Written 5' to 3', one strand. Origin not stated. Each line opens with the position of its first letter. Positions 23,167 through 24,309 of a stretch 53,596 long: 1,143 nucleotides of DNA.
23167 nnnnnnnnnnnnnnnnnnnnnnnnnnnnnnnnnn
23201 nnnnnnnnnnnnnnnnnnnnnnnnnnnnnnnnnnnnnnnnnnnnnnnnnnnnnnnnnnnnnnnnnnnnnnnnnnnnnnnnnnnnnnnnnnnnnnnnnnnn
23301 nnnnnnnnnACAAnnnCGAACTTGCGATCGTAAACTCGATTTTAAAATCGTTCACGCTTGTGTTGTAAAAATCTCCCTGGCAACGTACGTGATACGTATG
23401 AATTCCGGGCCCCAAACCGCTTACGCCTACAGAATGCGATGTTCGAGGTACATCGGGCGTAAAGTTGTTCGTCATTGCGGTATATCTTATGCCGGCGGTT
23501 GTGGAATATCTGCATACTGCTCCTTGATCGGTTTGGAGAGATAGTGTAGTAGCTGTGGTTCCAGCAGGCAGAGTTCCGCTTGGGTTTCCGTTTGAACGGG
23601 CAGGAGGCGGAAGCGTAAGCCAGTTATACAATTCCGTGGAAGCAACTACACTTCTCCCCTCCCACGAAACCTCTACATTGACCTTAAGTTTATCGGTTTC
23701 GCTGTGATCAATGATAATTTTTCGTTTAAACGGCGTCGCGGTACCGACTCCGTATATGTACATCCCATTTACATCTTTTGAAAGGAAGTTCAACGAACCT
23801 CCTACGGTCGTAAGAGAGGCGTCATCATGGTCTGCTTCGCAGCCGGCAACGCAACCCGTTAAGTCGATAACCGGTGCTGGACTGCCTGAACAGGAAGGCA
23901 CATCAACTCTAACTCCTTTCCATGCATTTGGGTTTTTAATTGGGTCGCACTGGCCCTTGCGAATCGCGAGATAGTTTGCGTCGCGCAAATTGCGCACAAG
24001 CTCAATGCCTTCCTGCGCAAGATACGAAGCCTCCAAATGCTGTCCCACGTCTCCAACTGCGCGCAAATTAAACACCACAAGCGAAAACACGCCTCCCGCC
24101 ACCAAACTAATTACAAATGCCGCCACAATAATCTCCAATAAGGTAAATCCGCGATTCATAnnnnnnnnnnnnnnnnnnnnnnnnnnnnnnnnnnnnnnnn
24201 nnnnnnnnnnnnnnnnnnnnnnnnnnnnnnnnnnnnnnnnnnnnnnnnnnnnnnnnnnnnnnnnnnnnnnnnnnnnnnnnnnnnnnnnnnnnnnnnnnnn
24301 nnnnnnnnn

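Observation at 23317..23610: A type IV minor pilin carries the same beta-sandwich module that is duplicated in the cohesin/dockerin adaptor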

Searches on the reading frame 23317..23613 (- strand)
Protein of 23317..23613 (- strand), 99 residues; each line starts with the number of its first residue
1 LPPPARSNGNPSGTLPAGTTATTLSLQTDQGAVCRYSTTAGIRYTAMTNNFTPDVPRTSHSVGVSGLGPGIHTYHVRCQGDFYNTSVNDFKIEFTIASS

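Call 15: find_homologous_proteins(query=A3, max_evalue=0.001)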
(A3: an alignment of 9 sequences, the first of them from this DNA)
Query A3 (9 sequences) (98 aa, profile of the alignment): 113 proteins with E <= 0.001 among 4797 candidates.
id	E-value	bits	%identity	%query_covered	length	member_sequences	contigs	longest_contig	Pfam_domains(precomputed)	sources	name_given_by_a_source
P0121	9.2e-59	214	47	89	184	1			PF19077.7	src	-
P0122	2.0e-53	196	51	99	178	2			-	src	-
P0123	3.1e-52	193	52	98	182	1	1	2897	PF16656.12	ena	-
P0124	4.4e-52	192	47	96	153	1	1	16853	PF25077.2,PF00041.28,PF16656.12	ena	-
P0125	4.6e-48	179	47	95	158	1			PF07495.20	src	-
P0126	3.9e-42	160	39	99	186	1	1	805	PF16656.12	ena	-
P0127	1.7e-37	145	52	97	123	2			-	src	-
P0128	9.0e-36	140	51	98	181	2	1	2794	PF00404.25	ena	-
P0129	4.4e-34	134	53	100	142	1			-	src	-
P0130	8.8e-34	133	51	96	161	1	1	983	-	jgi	jgi:hypothetical protein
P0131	9.0e-34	133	51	95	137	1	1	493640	-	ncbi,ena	-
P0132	1.7e-33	132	47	96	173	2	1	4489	-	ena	-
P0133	2.6e-33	132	46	98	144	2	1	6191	-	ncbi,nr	ncbi:hypothetical protein J7J41_02405, partial [bacterium]|nr:hypothetical protein [bacterium]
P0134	4.5e-33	131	63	52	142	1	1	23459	-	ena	-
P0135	7.1e-33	130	46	96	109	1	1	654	-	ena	-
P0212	1.5e-13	68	40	31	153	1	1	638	PF00041.28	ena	-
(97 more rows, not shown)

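Call 19: search_solved_structures(query=A3, max_evalue=10, show_alignments=2)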
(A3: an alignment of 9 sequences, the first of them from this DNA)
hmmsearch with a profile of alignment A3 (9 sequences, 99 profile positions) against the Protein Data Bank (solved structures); distinct sequences matched with E-value up to 10: 16.
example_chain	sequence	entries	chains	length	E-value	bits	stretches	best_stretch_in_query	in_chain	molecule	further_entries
3pr7_A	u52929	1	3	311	0.01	19.2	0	30-57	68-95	UspA1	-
5fm5_M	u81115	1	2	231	0.039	17.4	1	58-82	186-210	MYOMESIN-1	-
5j7k_A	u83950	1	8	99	0.26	14.7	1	52-82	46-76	FN3con-a-lys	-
2x8s_A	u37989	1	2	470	0.33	14.4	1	43-81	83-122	ENDO-ALPHA-1,5-L-ARABINANASE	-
2x8f_A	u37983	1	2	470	0.33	14.4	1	43-81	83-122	ENDO-ALPHA-1,5-L-ARABINANASE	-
2x8t_A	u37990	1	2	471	0.33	14.4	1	43-81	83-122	ENDO-ALPHA-1,5-ARABINANASE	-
4cot_A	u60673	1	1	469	0.54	13.7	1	43-81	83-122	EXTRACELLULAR ENDO-ALPHA-(1->5)-L-ARABINANASE 2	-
9vsf_A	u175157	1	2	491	0.64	13.5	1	15-81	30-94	Beta-1,3-glucanase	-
6o41_M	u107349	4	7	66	0.74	13.3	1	14-59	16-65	Immunoglobulin G-binding protein G (DOMAIN III) | Immunoglobulin G-binding protein G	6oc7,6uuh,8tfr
7kvb_A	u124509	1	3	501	0.76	13.2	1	7-90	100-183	Envelope protein E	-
7qiw_m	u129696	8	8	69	0.77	13.2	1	50-91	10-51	60S ribosomal protein L38 | eL38 (60S ribosomal protein L38)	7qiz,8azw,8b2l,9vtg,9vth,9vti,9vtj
1x5l_A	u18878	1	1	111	0.88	13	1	46-81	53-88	Ephrin type-A receptor 8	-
4fg0_A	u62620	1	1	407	0.9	13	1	8-90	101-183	Polyprotein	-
1k85_A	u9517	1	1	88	0.93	12.9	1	43-88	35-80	CHITINASE A1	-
6zva_B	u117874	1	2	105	1.3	12.5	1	56-82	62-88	Myomesin-1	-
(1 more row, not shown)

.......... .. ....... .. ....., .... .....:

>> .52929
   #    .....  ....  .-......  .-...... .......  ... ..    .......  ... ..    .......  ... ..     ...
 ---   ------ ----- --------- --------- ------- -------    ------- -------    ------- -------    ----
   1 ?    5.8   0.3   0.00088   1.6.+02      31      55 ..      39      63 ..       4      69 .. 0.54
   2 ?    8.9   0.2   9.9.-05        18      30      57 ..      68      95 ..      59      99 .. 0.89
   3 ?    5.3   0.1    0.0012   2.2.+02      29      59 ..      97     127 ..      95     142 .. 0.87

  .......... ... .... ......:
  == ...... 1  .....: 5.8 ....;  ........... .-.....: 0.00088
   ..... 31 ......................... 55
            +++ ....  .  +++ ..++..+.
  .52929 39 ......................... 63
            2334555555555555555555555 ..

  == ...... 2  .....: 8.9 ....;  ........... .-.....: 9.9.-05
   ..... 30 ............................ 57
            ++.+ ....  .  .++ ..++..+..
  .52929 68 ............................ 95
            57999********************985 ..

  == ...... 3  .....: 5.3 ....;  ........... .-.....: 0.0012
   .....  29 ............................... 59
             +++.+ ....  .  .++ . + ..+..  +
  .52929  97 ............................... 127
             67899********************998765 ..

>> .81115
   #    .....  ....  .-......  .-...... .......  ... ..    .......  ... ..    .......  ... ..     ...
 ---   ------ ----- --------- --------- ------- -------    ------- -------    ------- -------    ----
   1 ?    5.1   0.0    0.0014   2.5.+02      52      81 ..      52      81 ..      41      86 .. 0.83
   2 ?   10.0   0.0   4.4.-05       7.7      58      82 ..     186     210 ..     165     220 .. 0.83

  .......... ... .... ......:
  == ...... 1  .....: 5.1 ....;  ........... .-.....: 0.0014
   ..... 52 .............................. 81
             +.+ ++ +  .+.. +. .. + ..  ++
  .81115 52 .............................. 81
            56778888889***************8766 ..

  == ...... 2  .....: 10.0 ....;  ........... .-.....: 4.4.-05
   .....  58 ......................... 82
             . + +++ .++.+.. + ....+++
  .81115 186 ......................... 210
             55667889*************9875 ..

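Call 20: search_protein_families(library=pfam, alignment_id=A3, max_evalue=1)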
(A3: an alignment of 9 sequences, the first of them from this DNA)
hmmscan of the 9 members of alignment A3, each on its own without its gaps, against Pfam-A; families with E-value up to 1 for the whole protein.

A. member 1, seq(98 aa): 0 families

B. families by the number of members that match (of 9 scanned): 10 families
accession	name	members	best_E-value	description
PF16656.11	Pur_ac_phosph_N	6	0.00014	Purple acid Phosphatase, N-terminal domain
PF25077.1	DUF7800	2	0.00017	Domain of unknown function (DUF7800)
PF14016.12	DUF4232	1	0.003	Domain of unknown function (DUF4232)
PF22810.2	LPMO_AA14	1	0.013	Lytic polysaccharide monooxygenase AA14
PF13290.12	CHB_HEX_C_1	1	0.028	Chitobiase/beta-hexosaminidase C-terminal domain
PF07696.17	7TMR-DISMED2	1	0.043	7TMR-DISM extracellular 2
PF16655.11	PhoD_N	1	0.045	PhoD-like phosphatase, N-terminal domain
PF15495.12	Fimbrillin_C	1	0.063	Major fimbrial subunit protein type IV, Fimbrillin, C-terminal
PF05002.20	SGS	1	0.33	SGS domain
PF23574.1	zf-C2H2_ZNF142_18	1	0.34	Zinc finger protein 142 C2H2 domain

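Call 26: search_protein_representatives(alignment_id=A3)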
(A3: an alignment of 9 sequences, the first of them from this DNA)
Query: 9 sequences, 99 profile positions. Proteins with E-value up to 0.001 (for the whole library): 7344; up to 1e-10: 3742; up to 1e-30: 823. The best 150 are listed.
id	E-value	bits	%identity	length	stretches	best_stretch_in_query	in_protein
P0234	7.7e-276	908.2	-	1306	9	1-99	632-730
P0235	7.8e-213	706.1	-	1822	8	6-98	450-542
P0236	5.5e-197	655.2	-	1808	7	2-99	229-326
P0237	3.1e-194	646.4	-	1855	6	2-97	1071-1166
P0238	5.2e-190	632.9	-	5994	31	2-98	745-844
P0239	5.2e-181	604.0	-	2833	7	2-99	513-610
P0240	1.2e-170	570.8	-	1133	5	2-98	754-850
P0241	7.7e-169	565.0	-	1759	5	2-97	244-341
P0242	6.5e-168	562.0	-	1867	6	3-98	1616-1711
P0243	5.5e-167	559.0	-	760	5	2-99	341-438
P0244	2.8e-159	534.3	-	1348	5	2-99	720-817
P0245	8.8e-159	532.7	-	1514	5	2-98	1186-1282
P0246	9.7e-159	532.6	-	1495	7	3-98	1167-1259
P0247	1.2e-158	532.2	-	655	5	2-98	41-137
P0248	1.9e-154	518.8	-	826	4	1-98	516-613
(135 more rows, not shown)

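Call 33: search_protein_families(library=pfam, alignment_id=A4, max_evalue=0.001)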
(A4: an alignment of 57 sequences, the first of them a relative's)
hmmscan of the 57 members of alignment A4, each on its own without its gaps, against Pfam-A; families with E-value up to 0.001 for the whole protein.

A. member 1, P0243 (760 aa): 6 families
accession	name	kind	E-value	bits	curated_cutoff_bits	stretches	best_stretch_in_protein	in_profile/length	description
PF25077.1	DUF7800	-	1.3e-11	44.9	27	0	357-420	14-74/89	Domain of unknown function (DUF7800)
PF19077.6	Big_13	-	4.2e-11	43.7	27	0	469-538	23-99/102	Bacterial Ig-like domain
PF16656.11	Pur_ac_phosph_N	-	3.9e-09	37.4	30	0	261-314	24-83/93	Purple acid Phosphatase, N-terminal domain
PF17425.8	Arylsulfotran_N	-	3.6e-07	30.6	24.2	0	674-747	11-85/88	Arylsulfotransferase Ig-like domain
PF00041.27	fn3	-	5.5e-05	23.7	25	0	393-428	46-79/84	Fibronectin type III domain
PF16655.11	PhoD_N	-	5.8e-05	24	30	0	392-420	51-81/90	PhoD-like phosphatase, N-terminal domain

B. families by the number of members that match (of 57 scanned): 49 families (the first 25 are shown)
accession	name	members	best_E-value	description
PF16656.11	Pur_ac_phosph_N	33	3.4e-17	Purple acid Phosphatase, N-terminal domain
PF19077.6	Big_13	21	4.5e-15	Bacterial Ig-like domain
PF00041.27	fn3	21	3.4e-13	Fibronectin type III domain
PF07495.19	Y_Y_Y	15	9e-18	Y_Y_Y domain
PF25077.1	DUF7800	11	9.3e-12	Domain of unknown function (DUF7800)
PF13385.13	Laminin_G_3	8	1.8e-63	Concanavalin A-like lectin/glucanases superfamily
PF16655.11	PhoD_N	6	2.9e-09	PhoD-like phosphatase, N-terminal domain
PF00404.24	Dockerin_1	6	1.7e-07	Dockerin type I domain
PF15418.12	DUF4625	4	3.1e-10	Domain of unknown function (DUF4625)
PF13442.11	Cytochrome_CBB3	3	8.9e-15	Cytochrome C oxidase, cbb3-type, subunit III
PF25788.1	Ig_Rha78A_N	3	7.6e-05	Rha78A-like, N-terminal immunoglobulin domain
PF13750.12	Big_3_3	2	1e-16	Bacterial Ig-like domain (group 3)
PF00034.26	Cytochrom_C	2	8.4e-11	Cytochrome c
PF00963.24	Cohesin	2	3.2e-10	Cohesin domain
PF17425.8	Arylsulfotran_N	2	3.6e-07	Arylsulfotransferase Ig-like domain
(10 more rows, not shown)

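Call 38: predict_structure(alignment_id=A5)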
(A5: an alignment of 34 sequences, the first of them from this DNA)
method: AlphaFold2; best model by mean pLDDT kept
length: 99 residues; sequences in the alignment: 34
mean_pLDDT: 96.6   pTM: 0.86
mean pLDDT of the five models: 96.6, 96.4, 96.2, 96.1, 95.9
residues with pLDDT >= 90: 94; 70-90: 5; 50-70: 0; < 50: 0
segments of 3 or more residues with pLDDT < 50: none
pLDDT, mean of each block of 10 residues (from residue 1): 95 98 98 98 97 94 98 98 94 97
secondary structure, 60 per line:
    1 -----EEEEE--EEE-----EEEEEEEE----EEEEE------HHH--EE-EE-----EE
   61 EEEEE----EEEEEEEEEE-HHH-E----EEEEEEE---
elements in order: E6-10 E13-15 E21-28 E33-37 E59-65 E70-79 E90-96

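Call 44: fold_search(model_id=the predicted structure, library=pdb)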
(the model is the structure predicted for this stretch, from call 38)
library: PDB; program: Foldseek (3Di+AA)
matches with E <= 10: 1772; with E <= 0.001: 0
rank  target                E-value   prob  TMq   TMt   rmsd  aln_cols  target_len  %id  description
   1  5b8c_I                1.6e-03  1.00  0.55  0.50   5.3       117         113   11  High resolution structure of the human PD-1 in complex with pembrolizumab Fv (released 2016-10-26)
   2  2c9x_A                2.4e-03  1.00  0.65  0.20   3.8       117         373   14  Sulfite dehydrogenase from Starkeya Novella Y236F mutant (released 2006-08-16)
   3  2ca4_A                2.4e-03  1.00  0.52  0.19   5.1       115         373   14  Sulfite dehydrogenase from Starkeya Novella mutant (released 2007-02-20)
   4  2blf_A                3.0e-03  1.00  0.65  0.20   3.8       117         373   14  Sulfite dehydrogenase from Starkeya Novella (released 2005-04-28)
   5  4a2l_F                3.7e-03  1.00  0.55  0.09   4.5        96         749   14  Structure of the periplasmic domain of the heparin and heparan sulphate sensing hybrid two component system BT4663 in  (released 2012-05-02)
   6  5icu                  4.1e-03  1.00  0.63  0.61   5.2       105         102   10  The crystal structure of CopC from Methylosinus trichosporium OB3b (released 2016-04-06)
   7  4a2m_D                4.5e-03  1.00  0.53  0.09   4.6        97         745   15  Structure of the periplasmic domain of the heparin and heparan sulphate sensing hybrid two component system BT4663 in  (released 2012-05-02)
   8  2ca3_A                4.5e-03  1.00  0.50  0.18   5.3       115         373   13  Sulfite dehydrogenase from Starkeya Novella r55m mutant (released 2007-02-20)
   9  8ft9_F                4.5e-03  1.00  0.49  0.45   6.9       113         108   12  Crystal structure of a new antigen receptor variable domain from nurse sharks (released 2025-04-02)
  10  2wwm_T                4.5e-03  1.00  0.47  0.47   4.9       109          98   10  Crystal structure of the Titin M10-Obscurin like 1 Ig complex in space group P1 (released 2010-02-16)
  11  6jjp_F                4.8e-03  1.00  0.53  0.47   5.6       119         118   11  Crystal structure of Fab of a PD-1 monoclonal antibody MW11-h317 in complex with PD-1 (released 2019-10-30)
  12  4a2l_A                5.6e-03  1.00  0.51  0.09   4.5        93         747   16  Structure of the periplasmic domain of the heparin and heparan sulphate sensing hybrid two component system BT4663 in  (released 2012-05-02)
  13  6djp_F                5.9e-03  1.00  0.57  0.53   5.3       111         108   15  Integrin alpha-v beta-8 in complex with the Fabs 8B8 and 68 (released 2018-07-25)
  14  2a9a_B                6.5e-03  1.00  0.65  0.21   4.4       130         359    9  Crystal structure of recombinant chicken sulfite oxidase with the bound product, sulfate, at the active site (released 2005-08-02)
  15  4a2l_C                6.5e-03  1.00  0.53  0.09   4.1        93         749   16  Structure of the periplasmic domain of the heparin and heparan sulphate sensing hybrid two component system BT4663 in  (released 2012-05-02)
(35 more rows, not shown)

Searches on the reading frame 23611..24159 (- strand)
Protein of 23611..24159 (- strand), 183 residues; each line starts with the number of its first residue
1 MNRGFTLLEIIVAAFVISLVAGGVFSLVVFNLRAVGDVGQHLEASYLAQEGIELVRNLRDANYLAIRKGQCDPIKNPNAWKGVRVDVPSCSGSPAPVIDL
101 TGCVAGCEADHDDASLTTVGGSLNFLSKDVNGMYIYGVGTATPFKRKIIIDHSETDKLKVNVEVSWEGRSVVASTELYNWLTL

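Call 75: search_solved_structures(query=A7, max_evalue=1)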
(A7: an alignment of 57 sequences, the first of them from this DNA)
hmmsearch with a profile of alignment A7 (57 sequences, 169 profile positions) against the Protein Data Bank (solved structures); distinct sequences matched with E-value up to 1: 7.
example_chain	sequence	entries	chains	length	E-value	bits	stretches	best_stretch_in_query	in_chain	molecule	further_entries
9egp_A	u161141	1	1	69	0.0058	19.7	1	2-32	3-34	Geopilin domain 1 protein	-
7tgg_A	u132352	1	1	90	0.021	17.9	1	3-31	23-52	Geopilin domain 1 protein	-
9laa_A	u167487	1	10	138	0.11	15.5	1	4-35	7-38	Type IV pilin protein PilA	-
9lab_B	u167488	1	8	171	0.14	15.2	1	5-28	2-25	MSHA major pilin subunit MshA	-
8tj2_C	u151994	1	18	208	0.17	14.9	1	10-55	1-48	Type IV major pilin protein PilA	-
6bzg_B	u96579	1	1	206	0.22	14.5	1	99-150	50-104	Protein ZIP2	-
6bzf_B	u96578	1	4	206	0.22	14.5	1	99-150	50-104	Protein ZIP2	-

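Call 76: search_protein_families(library=pfam, alignment_id=A7, max_evalue=0.1)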
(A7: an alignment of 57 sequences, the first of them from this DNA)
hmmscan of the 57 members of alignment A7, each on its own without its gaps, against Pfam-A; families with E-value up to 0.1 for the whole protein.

A. member 1, seq(183 aa): 1 family
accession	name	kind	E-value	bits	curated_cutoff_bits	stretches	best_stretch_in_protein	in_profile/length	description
PF07963.17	N_methyl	-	5.4e-06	26.2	21.2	1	2-25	4-27/27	Prokaryotic N-terminal methylation motif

B. families by the number of members that match (of 57 scanned): 13 families
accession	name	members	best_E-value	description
PF07963.17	N_methyl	54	2.4e-08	Prokaryotic N-terminal methylation motif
PF18903.5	DUF5659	3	0.031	Domain of unknown function (DUF5659)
PF11295.13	DUF3096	2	0.0062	Protein of unknown function (DUF3096)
PF20324.3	DUF6619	2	0.038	Family of unknown function (DUF6619)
PF11337.13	DUF3139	2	0.047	Protein of unknown function (DUF3139)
PF20794.3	bPH_7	1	0.0039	Bacterial PH domain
PF17542.7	RP853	1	0.014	Uncharacterized RP853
PF07379.16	DUF1494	1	0.019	Protein of unknown function (DUF1494)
PF07381.18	EarA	1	0.04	EarA-like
PF18287.6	Hfx_Cass5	1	0.041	Integron Cassette Protein Hfx_Cass5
PF18303.6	Saf_2TM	1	0.042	SAVED-fused 2TM effector domain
PF04027.18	DUF371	1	0.045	Domain of unknown function (DUF371)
PF07226.16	DUF1422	1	0.094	Protein of unknown function (DUF1422)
